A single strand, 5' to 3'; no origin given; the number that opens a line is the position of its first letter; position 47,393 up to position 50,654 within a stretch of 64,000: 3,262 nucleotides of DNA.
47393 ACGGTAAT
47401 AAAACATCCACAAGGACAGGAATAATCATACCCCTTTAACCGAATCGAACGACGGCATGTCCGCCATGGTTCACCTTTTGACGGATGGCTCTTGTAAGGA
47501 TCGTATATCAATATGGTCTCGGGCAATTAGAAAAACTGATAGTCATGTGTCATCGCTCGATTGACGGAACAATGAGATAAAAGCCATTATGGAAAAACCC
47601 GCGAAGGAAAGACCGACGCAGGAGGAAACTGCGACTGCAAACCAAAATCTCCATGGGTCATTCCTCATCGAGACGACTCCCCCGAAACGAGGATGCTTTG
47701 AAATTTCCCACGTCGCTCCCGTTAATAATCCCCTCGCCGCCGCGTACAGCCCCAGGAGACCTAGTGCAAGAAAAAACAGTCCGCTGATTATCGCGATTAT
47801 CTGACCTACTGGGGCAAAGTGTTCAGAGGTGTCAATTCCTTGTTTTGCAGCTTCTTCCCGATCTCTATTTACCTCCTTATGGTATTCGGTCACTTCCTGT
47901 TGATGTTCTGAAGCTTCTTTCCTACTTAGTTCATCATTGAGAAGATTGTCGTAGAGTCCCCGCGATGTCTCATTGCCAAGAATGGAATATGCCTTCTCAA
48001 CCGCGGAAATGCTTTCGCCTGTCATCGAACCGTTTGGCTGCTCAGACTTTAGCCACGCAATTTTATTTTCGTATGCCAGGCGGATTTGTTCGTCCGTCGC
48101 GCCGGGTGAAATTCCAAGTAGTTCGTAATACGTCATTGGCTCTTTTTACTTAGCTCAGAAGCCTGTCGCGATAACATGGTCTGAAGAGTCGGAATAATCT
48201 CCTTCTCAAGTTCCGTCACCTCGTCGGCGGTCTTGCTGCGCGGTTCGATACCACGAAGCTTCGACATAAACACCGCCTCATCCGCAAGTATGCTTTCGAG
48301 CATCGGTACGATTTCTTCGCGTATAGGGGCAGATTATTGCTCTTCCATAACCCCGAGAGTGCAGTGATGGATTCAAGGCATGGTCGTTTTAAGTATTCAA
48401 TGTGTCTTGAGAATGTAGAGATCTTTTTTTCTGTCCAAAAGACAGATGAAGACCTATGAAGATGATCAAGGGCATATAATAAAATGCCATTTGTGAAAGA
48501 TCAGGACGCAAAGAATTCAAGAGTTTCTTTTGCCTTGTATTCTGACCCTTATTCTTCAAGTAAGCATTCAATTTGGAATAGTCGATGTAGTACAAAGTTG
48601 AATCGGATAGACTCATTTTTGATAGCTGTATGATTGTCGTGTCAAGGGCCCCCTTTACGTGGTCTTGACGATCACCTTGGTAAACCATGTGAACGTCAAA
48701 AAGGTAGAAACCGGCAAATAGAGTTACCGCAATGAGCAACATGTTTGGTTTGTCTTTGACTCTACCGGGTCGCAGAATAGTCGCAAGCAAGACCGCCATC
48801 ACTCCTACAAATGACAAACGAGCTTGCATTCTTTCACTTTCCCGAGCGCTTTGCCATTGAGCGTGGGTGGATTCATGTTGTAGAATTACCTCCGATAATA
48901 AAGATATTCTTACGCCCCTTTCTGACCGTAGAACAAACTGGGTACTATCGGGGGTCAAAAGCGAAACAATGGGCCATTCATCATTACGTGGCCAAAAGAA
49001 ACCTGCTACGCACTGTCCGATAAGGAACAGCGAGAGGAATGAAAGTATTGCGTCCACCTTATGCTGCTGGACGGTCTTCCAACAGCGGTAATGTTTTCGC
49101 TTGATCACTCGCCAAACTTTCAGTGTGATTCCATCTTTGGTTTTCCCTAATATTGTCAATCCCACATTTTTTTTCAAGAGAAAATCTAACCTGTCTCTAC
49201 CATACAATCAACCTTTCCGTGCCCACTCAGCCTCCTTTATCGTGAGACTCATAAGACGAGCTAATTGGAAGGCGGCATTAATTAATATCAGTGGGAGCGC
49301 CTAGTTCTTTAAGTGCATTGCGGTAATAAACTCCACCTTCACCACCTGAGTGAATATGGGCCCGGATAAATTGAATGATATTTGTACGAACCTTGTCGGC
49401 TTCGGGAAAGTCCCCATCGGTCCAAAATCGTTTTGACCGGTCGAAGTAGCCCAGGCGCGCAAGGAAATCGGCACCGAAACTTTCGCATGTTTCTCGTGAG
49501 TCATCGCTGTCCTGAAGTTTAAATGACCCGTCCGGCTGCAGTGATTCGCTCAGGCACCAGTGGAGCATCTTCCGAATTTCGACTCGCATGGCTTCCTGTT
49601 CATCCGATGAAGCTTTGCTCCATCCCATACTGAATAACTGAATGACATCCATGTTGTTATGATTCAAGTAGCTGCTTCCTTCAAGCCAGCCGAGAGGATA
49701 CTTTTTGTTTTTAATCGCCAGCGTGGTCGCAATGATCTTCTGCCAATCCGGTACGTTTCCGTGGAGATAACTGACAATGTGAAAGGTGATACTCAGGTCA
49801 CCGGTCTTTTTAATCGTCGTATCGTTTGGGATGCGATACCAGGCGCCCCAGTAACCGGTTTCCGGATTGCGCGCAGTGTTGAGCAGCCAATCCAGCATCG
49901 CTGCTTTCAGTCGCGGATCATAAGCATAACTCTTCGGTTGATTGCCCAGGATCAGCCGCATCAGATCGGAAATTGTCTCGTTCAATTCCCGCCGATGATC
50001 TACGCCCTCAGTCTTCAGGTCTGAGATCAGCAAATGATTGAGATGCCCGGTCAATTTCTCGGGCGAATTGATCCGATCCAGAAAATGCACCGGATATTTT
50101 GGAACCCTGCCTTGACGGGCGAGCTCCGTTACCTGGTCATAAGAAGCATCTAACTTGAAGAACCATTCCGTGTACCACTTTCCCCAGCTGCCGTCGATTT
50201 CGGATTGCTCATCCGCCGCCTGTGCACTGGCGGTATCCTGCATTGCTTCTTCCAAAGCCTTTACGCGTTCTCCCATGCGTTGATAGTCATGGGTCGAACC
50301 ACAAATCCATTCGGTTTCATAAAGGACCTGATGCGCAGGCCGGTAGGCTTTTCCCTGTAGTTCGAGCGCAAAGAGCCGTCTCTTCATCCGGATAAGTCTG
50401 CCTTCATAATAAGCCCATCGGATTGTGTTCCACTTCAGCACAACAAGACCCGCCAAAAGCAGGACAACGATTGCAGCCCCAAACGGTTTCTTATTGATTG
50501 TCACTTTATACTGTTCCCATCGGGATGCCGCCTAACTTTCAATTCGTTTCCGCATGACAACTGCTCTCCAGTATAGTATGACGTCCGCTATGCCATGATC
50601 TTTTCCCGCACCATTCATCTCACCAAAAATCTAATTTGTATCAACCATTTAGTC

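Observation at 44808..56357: An ~11.5-kb island of uncharacterised, membrane-centred genes between a WYL regulator and mazG: candidate undescribed conflict or defence locus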

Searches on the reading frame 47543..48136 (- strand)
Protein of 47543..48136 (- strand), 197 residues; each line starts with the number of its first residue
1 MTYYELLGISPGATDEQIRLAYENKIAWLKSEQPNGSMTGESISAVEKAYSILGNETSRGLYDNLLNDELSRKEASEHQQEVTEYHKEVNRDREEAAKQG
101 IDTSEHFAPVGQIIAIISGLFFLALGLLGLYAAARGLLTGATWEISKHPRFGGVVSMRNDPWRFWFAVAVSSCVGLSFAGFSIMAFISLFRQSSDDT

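Call 4: search_protein_families(library=pfam, max_evalue=0.01, proteins=[window:47543-48136:-])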
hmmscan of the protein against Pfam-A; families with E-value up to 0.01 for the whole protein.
window:47543-48136:- (197 aa): 3 families
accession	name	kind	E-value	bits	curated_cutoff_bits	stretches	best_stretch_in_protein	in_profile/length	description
PF00226.36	DnaJ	-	3.2e-08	34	27.8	1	2-63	1-63/63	DnaJ domain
PF22571.1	LiaI-LiaF-TM_PspC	-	5.7e-05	23.3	27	1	90-189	6-106/142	PspC transmembrane region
PF04888.17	SseC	-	0.0028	17.7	30.2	1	68-134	25-91/312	Secretion system effector C (SseC) like family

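Call 6: search_protein_families(library=padloc, max_evalue=0.01, proteins=[window:47543-48136:-])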
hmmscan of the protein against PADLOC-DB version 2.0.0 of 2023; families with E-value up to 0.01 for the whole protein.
window:47543-48136:- (197 aa): 0 families

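Call 8: search_protein_families(library=ncbifam, max_evalue=0.01, proteins=[window:47543-48136:-])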
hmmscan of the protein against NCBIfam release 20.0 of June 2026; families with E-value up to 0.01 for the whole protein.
window:47543-48136:- (197 aa): 10 families
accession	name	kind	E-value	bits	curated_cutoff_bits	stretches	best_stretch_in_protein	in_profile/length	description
TIGR02349.1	DnaJ_bact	equivalog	5.6e-08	32.6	377.2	1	3-83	2-84/354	molecular chaperone DnaJ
NF008035.0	PRK10767.1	subfamily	1.4e-05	24.3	338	1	2-73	5-77/374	molecular chaperone DnaJ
NF010874.0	PRK14281.1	equivalog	2.4e-05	23.6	619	1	2-79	4-82/397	chaperone protein DnaJ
NF010885.0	PRK14292.1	equivalog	4.8e-05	22.5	585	1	1-65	2-66/371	chaperone protein DnaJ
NF010894.0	PRK14301.1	equivalog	0.0001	21.5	548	1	2-78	5-82/373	chaperone protein DnaJ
NF010872.0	PRK14279.1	equivalog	0.00047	19.4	556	1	3-66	11-75/394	molecular chaperone DnaJ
TIGR03835.1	termin_org_DnaJ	equivalog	0.0023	16.4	512.25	1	3-84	4-85/871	terminal organelle assembly protein TopJ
NF037946.1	terminal_TopJ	equivalog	0.0024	16.4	300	1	3-82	7-86/810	terminal organelle assembly protein TopJ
NF010892.0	PRK14299.1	equivalog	0.0048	16.2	392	0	3-65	6-68/291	chaperone protein DnaJ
NF010871.0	PRK14278.1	equivalog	0.0058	15.5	502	1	3-72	5-73/378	molecular chaperone DnaJ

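Call 51: search_protein_families(library=phrogs, max_evalue=0.001, proteins=[window:47543-48136:-])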
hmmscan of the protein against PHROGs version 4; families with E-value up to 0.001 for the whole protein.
window:47543-48136:- (197 aa): 1 family
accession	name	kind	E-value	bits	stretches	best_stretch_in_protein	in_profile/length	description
phrog_14336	-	unknown function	1.8e-06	28.5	1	2-69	5-72/363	-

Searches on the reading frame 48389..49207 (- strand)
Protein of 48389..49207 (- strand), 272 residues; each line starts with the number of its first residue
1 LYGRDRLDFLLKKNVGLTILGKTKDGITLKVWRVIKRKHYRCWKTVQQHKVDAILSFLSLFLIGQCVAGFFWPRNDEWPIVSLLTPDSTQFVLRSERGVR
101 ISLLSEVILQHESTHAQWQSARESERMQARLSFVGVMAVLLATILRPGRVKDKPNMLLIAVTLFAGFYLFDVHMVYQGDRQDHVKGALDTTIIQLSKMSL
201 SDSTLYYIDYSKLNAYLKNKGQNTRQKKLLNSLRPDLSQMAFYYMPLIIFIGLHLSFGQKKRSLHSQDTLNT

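Call 4: search_protein_families(library=pfam, max_evalue=0.01, proteins=[window:48389-49207:-])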
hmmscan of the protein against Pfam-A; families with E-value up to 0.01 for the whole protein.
window:48389-49207:- (272 aa): 0 families

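Call 6: search_protein_families(library=padloc, max_evalue=0.01, proteins=[window:48389-49207:-])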
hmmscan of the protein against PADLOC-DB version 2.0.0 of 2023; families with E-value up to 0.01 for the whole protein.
window:48389-49207:- (272 aa): 0 families

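Call 8: search_protein_families(library=ncbifam, max_evalue=0.01, proteins=[window:48389-49207:-])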
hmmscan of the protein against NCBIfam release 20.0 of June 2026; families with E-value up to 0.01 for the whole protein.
window:48389-49207:- (272 aa): 0 families

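Call 51: search_protein_families(library=phrogs, max_evalue=0.001, proteins=[window:48389-49207:-])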
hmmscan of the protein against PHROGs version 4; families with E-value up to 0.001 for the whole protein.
window:48389-49207:- (272 aa): 0 families

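Call 119: search_protein_families(library=pfam, max_evalue=1, proteins=[window:48389-49207:-])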
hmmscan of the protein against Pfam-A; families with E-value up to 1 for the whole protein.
window:48389-49207:- (272 aa): 3 families
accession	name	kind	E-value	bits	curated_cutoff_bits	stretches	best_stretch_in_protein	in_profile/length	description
PF25318.1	WH_GDS1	-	0.03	14.8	27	1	187-245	30-88/95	GDS1 winged helix domain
PF01027.25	Bax1-I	-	0.15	12.2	34.1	1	133-189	132-191/207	Inhibitor of apoptosis-promoting Bax1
PF04839.18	PSRP-3_Ycf65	-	0.18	12.5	25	1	70-78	5-13/48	Plastid and cyanobacterial ribosomal protein (PSRP-3 / Ycf65)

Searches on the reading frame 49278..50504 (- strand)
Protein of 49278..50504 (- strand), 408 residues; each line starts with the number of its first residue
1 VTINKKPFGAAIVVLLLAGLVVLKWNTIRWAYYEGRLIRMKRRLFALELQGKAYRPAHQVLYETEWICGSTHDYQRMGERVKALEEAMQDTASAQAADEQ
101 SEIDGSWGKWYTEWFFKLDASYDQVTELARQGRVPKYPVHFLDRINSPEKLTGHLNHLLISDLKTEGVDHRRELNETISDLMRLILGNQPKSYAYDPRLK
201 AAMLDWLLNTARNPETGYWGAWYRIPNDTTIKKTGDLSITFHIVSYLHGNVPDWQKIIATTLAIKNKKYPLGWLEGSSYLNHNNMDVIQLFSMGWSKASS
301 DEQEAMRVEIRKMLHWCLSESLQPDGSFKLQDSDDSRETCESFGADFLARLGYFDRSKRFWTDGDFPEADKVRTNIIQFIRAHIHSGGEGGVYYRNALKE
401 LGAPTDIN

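Call 4: search_protein_families(library=pfam, max_evalue=0.01, proteins=[window:49278-50504:-])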
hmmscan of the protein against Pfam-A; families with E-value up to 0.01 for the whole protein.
window:49278-50504:- (408 aa): 1 family
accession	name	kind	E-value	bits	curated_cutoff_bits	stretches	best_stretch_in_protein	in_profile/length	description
PF22564.2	HAAS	-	0.0021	18.8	27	0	371-407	16-52/55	HAAS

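Call 6: search_protein_families(library=padloc, max_evalue=0.01, proteins=[window:49278-50504:-])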
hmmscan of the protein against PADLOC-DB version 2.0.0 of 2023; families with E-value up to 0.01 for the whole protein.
window:49278-50504:- (408 aa): 0 families

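Call 8: search_protein_families(library=ncbifam, max_evalue=0.01, proteins=[window:49278-50504:-])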
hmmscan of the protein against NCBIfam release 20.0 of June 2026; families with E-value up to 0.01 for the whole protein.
window:49278-50504:- (408 aa): 0 families

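Call 51: search_protein_families(library=phrogs, max_evalue=0.001, proteins=[window:49278-50504:-])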
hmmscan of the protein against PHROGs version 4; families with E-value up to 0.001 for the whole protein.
window:49278-50504:- (408 aa): 0 families

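Call 55: search_solved_structures(query=window:49278-50504:-, max_evalue=1)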
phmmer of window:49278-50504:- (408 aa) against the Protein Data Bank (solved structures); distinct sequences matched with E-value up to 1: 3.
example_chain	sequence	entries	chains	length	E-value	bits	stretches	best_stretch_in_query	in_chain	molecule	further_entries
6i3v_A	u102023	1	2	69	0.66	12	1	95-131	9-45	TP53-regulated inhibitor of apoptosis 1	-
6i3y_A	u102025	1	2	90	0.79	11.8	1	93-131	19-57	TP53-regulated inhibitor of apoptosis 1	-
5z9x_A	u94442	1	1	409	0.88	11.6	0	102-209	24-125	Small RNA degrading nuclease 1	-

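Call 92: search_dna_similar(query=window:49278-50504:-, collection=plasmids, mode=protein, max_rows=12)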
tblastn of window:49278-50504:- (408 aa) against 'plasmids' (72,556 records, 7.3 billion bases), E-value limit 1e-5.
No match.

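Call 119: search_protein_families(library=pfam, max_evalue=1, proteins=[window:49278-50504:-])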
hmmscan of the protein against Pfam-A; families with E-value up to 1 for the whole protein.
window:49278-50504:- (408 aa): 2 families
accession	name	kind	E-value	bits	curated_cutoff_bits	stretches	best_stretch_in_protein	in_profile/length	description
PF22564.2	HAAS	-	0.0021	18.8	27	1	371-407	16-52/55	HAAS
PF00549.24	Ligase_CoA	-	0.24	11.9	24.5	0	65-101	88-124/128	CoA-ligase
